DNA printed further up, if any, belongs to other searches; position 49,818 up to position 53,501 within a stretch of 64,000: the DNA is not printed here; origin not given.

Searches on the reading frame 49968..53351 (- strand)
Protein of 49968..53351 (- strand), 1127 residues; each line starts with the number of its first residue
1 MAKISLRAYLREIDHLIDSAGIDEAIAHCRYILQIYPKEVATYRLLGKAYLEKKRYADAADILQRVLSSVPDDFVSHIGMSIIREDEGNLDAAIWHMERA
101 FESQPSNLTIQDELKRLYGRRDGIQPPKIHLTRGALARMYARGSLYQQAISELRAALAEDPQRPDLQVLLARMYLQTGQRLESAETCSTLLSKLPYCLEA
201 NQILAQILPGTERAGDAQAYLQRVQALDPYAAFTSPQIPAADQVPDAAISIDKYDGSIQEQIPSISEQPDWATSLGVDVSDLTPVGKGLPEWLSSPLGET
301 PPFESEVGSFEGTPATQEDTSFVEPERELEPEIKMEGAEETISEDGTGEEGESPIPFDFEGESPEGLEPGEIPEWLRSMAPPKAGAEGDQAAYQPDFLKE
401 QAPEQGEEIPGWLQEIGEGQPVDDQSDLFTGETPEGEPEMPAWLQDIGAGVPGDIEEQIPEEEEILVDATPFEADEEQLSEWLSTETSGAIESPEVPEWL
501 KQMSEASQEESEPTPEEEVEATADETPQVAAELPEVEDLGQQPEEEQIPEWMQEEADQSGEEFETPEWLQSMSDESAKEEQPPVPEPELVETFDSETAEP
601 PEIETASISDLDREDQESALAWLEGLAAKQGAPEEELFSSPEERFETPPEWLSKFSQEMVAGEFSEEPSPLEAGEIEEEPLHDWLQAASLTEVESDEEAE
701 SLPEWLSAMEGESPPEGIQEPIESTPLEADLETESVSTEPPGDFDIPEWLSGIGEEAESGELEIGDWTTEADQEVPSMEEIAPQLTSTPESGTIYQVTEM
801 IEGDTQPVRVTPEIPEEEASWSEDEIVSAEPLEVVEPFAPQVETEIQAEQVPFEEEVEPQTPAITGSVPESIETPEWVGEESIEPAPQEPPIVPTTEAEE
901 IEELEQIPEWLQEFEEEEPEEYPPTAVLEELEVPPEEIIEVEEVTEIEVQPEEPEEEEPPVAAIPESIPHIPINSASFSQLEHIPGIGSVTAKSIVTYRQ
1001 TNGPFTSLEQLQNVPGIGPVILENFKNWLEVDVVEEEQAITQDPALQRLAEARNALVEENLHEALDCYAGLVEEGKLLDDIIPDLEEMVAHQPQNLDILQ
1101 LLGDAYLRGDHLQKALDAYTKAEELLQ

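Call 47: search_protein_families(library=pfam, proteins=[window:49968-53351:-], max_evalue=0.00001)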
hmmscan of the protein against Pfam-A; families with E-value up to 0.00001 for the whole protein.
window:49968-53351:- (1127 aa): 11 families
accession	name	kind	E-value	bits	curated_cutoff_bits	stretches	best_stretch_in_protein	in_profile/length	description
PF12836.13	HHH_3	-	1.8e-19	70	27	1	971-1029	6-64/65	Helix-hairpin-helix motif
PF14559.12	TPR_19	-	2.6e-19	69.7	25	2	23-73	8-58/68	Tetratricopeptide repeat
PF07719.23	TPR_2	-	2.6e-09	36.9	27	0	42-73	3-34/34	Tetratricopeptide repeat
PF13432.12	TPR_16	-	1.7e-08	35.2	32.7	0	12-73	3-64/65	Tetratricopeptide repeat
PF00633.29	HHH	-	4.5e-08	33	24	0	974-998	6-30/30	Helix-hairpin-helix motif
PF13431.12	TPR_17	-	1.9e-07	31.2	24.4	0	29-59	2-32/34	Tetratricopeptide repeat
PF13428.12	TPR_14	-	3e-07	30.9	23.5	0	135-173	6-44/44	Tetratricopeptide repeat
PF13181.12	TPR_8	-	2.2e-06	27.8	25.7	0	1097-1125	2-30/34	Tetratricopeptide repeat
PF14561.12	TPR_20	-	4.9e-06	27.2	25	0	148-186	6-44/90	Tetratricopeptide repeat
PF24575.1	TPR_Slam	-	5.8e-06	27.1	35.2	0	131-184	48-100/104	Surface lipoprotein assembly modifier, N-terminal TPR repeats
PF23914.1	TPR_CcmH_CycH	-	6.5e-06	26.5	42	0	1085-1126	110-151/158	Cytochrome c-type biogenesis protein H TPR domain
